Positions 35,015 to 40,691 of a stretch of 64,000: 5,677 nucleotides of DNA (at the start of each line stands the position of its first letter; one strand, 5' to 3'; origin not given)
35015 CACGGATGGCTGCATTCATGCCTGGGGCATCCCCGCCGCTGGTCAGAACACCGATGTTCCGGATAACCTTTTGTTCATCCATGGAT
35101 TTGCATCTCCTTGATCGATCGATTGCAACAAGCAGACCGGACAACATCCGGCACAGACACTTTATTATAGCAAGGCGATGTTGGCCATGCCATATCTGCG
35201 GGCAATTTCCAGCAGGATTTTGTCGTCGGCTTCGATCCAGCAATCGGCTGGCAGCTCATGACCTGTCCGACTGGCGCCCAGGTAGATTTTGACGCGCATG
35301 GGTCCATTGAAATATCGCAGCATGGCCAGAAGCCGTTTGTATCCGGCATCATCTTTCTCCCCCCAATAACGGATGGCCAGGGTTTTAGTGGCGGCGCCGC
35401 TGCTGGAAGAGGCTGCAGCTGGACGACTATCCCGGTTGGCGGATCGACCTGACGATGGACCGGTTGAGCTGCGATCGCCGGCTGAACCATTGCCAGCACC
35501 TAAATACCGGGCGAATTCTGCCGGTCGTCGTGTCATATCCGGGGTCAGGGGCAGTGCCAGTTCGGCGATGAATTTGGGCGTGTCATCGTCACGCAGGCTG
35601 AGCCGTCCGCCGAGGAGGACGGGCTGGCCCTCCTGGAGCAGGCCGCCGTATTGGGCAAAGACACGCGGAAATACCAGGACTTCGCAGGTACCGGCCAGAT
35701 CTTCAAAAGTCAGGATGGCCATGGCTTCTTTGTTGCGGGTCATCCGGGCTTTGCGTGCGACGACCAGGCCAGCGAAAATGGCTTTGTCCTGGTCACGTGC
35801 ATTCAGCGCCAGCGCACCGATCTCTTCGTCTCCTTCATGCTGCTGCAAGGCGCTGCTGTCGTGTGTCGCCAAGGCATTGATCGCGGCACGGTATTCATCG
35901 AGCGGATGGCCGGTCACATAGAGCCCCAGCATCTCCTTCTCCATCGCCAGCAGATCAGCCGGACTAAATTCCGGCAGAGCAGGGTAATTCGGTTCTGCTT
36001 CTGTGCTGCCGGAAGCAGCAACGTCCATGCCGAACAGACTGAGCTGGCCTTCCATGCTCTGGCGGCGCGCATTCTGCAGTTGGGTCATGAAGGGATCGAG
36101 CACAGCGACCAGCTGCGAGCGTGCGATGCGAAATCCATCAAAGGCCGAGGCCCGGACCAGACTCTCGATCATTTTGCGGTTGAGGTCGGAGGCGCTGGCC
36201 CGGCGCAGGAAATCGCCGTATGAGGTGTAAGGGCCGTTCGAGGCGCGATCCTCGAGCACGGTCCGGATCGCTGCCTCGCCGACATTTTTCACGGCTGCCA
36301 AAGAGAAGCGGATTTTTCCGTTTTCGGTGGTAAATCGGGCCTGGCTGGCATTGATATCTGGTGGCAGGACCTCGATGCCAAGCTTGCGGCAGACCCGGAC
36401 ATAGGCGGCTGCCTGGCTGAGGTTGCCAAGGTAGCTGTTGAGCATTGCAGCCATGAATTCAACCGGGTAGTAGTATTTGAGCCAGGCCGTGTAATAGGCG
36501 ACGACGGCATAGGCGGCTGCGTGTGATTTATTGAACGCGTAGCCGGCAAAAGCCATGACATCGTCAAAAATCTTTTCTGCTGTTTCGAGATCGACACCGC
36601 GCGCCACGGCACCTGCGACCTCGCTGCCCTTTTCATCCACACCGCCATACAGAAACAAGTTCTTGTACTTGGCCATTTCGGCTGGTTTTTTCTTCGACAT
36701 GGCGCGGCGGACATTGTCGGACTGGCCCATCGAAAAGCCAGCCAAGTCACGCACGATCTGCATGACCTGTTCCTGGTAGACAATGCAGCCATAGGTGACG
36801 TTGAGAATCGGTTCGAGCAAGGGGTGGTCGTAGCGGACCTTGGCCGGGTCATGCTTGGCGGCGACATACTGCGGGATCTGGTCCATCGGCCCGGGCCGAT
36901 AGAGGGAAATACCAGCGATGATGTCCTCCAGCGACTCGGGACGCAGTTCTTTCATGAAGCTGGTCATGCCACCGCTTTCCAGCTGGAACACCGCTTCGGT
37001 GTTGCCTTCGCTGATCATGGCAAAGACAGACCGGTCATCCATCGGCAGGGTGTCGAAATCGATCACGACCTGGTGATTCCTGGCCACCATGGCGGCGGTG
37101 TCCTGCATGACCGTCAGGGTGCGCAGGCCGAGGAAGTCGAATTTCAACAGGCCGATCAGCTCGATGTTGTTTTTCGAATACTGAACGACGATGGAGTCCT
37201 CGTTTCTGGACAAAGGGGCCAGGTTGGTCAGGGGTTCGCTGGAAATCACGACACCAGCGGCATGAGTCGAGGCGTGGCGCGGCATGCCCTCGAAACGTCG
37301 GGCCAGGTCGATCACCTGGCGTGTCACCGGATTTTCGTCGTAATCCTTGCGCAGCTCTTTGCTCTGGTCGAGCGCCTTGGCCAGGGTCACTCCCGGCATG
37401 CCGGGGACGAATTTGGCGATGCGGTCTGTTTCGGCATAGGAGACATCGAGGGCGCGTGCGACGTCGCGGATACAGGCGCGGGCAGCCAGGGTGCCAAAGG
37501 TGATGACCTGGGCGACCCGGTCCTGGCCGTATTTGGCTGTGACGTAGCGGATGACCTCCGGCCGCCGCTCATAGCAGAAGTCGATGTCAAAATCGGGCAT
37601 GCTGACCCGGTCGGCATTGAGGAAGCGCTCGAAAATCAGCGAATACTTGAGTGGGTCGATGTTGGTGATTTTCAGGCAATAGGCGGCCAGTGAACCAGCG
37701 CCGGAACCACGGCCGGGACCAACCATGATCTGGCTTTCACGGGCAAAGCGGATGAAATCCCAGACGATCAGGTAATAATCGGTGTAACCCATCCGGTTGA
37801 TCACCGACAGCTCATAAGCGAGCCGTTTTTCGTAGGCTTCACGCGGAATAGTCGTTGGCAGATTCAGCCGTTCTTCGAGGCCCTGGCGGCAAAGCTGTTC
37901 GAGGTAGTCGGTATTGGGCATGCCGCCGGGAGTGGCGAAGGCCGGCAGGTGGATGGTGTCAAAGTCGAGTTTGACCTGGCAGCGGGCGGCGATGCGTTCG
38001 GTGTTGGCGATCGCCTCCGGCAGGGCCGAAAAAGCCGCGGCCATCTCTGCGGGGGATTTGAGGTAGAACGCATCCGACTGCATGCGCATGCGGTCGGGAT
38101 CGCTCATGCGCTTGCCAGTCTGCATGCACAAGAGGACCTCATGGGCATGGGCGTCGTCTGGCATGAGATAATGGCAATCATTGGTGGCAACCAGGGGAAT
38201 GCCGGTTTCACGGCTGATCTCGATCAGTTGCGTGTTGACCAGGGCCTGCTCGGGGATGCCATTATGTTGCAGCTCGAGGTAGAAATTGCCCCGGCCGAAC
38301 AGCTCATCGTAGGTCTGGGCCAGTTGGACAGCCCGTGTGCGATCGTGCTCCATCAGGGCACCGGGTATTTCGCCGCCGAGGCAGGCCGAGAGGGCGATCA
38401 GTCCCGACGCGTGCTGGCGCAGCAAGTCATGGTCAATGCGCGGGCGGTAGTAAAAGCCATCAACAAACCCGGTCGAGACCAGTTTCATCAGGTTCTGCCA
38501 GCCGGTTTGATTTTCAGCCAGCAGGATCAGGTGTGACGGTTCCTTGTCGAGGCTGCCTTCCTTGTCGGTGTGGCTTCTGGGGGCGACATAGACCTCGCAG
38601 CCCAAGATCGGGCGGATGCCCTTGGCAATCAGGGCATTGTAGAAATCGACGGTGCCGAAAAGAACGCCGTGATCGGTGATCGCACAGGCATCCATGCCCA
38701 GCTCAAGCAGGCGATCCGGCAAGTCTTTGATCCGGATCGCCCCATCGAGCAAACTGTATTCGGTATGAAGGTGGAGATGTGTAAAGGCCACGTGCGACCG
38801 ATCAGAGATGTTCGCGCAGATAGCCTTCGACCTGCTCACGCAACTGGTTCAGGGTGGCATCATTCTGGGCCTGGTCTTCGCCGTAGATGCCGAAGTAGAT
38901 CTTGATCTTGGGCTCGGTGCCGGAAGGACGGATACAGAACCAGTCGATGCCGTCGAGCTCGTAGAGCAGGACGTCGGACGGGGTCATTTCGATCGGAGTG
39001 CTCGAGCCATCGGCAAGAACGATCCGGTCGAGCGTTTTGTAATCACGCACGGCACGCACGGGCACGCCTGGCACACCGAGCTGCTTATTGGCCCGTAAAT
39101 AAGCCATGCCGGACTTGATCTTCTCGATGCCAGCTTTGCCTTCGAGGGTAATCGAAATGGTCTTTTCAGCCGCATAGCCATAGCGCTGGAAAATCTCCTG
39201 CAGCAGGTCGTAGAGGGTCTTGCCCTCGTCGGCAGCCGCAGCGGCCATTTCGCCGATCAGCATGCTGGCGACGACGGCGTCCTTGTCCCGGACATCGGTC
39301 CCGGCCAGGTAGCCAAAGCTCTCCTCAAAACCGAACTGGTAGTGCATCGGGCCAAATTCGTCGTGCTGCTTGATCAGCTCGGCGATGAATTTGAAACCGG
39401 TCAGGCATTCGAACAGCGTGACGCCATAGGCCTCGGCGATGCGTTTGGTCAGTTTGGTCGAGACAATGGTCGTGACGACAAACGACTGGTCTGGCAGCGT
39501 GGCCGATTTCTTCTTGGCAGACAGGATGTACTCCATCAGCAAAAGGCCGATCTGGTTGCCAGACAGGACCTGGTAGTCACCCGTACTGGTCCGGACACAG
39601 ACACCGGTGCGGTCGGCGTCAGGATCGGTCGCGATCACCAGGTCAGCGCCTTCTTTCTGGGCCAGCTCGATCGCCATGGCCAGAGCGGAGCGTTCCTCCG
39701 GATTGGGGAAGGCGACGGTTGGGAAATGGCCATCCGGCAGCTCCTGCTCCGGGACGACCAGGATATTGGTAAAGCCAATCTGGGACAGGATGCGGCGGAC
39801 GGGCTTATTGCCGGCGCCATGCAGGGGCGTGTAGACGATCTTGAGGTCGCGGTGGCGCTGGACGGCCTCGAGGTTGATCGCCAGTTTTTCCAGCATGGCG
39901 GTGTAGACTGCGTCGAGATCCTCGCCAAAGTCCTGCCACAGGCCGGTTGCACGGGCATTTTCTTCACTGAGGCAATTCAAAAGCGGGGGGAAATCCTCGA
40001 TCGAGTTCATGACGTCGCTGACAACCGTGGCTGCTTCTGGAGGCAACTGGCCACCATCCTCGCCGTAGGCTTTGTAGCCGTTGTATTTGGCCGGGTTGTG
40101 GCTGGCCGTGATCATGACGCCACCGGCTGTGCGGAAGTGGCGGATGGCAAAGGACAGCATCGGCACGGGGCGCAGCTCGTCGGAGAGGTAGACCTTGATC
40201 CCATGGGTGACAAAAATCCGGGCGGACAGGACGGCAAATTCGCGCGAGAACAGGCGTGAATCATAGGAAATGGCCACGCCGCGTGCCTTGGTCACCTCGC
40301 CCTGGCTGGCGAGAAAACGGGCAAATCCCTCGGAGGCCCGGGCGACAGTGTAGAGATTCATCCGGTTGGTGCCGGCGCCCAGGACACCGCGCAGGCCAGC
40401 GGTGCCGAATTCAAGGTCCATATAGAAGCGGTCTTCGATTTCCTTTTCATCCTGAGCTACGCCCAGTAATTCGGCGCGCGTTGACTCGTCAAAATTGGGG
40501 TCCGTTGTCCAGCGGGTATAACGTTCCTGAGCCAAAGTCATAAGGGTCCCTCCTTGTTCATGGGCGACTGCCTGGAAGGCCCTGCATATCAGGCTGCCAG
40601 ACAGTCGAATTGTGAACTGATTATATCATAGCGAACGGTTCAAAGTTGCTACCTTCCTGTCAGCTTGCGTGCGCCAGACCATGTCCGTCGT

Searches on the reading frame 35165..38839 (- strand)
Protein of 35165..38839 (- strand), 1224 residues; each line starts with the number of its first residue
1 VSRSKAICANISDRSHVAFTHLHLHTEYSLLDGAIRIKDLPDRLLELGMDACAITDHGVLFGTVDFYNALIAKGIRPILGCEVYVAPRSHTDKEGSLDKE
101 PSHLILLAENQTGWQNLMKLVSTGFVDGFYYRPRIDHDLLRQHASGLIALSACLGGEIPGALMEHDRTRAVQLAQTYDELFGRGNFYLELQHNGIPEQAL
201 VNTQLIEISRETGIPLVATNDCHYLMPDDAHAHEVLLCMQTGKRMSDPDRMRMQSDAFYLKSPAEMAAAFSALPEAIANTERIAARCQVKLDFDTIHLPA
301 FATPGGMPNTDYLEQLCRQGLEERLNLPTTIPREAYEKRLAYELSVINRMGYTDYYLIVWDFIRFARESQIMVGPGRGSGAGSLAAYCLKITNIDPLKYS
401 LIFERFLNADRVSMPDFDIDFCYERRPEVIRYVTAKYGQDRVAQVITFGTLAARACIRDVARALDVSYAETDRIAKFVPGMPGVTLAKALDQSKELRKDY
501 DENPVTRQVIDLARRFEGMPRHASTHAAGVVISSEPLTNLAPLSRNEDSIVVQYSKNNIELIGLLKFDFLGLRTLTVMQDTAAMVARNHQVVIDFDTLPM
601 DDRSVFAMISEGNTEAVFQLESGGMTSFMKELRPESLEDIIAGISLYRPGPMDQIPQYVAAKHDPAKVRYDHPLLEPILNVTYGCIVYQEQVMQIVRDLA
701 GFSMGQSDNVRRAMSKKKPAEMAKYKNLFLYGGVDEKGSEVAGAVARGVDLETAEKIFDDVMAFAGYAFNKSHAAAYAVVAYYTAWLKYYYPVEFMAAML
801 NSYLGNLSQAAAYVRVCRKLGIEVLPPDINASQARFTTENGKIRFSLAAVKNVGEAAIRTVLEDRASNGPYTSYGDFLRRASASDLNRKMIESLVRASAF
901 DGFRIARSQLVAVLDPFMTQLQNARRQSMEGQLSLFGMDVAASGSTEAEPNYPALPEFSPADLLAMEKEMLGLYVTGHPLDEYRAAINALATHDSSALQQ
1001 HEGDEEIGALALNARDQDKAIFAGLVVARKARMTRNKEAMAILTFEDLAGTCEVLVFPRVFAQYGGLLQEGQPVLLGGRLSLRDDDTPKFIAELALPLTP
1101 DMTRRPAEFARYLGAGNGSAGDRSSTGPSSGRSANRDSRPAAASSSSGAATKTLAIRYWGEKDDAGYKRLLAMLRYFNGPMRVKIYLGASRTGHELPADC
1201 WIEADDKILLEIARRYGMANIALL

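Call 21: search_protein_families(library=pfam, proteins=[window:35165-38839:-], max_evalue=0.01)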
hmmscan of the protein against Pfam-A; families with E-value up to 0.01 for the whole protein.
window:35165-38839:- (1224 aa): 5 families
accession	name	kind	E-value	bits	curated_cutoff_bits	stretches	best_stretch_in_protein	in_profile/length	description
PF07733.18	DNA_pol3_alpha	-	3.6e-102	341.9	23.9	1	311-571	1-260/260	Bacterial DNA polymerase III alpha NTPase domain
PF17657.6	DNA_pol3_finger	-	1.1e-58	197.7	22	1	574-734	1-163/166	Bacterial DNA polymerase III alpha subunit finger domain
PF02811.25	PHP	-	3.3e-56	190.6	26.4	1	21-192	1-163/164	PHP domain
PF14579.12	HHH_6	-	6.4e-29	100.4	25.6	1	821-910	1-90/90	Helix-hairpin-helix motif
PF01336.31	tRNA_anti-codon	-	6.9e-05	23.1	27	1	1022-1086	3-63/75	OB-fold nucleic acid binding domain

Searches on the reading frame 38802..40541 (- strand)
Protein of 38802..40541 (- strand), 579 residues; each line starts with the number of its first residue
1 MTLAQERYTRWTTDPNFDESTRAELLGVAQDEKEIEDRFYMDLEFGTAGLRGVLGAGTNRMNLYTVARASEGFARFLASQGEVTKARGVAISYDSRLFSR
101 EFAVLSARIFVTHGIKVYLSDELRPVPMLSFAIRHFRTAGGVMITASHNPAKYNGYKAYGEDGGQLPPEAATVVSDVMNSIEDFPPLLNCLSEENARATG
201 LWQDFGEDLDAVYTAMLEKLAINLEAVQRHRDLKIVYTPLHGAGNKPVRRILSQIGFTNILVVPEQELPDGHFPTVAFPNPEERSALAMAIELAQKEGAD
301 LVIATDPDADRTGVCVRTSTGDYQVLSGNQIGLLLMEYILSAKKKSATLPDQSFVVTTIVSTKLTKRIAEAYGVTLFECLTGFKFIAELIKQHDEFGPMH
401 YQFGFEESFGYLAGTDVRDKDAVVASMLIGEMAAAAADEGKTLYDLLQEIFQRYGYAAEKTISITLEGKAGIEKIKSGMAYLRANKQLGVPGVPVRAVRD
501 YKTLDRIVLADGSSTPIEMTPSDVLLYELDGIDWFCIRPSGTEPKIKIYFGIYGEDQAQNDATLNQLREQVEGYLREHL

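Call 45: search_protein_families(library=pfam, proteins=[window:38802-40541:-], max_evalue=0.00001)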
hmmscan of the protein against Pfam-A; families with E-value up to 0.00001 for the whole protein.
window:38802-40541:- (579 aa): 3 families
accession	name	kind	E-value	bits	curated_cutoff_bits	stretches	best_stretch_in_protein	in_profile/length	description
PF02878.22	PGM_PMM_I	-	4.6e-39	133.7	22.5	1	44-182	3-135/138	Phosphoglucomutase/phosphomannomutase, alpha/beta/alpha domain I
PF02879.22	PGM_PMM_II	-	8e-28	97.4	29.3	1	213-315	3-99/103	Phosphoglucomutase/phosphomannomutase, alpha/beta/alpha domain II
PF02880.22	PGM_PMM_III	-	3e-23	82.6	20.7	1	328-454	2-115/115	Phosphoglucomutase/phosphomannomutase, alpha/beta/alpha domain III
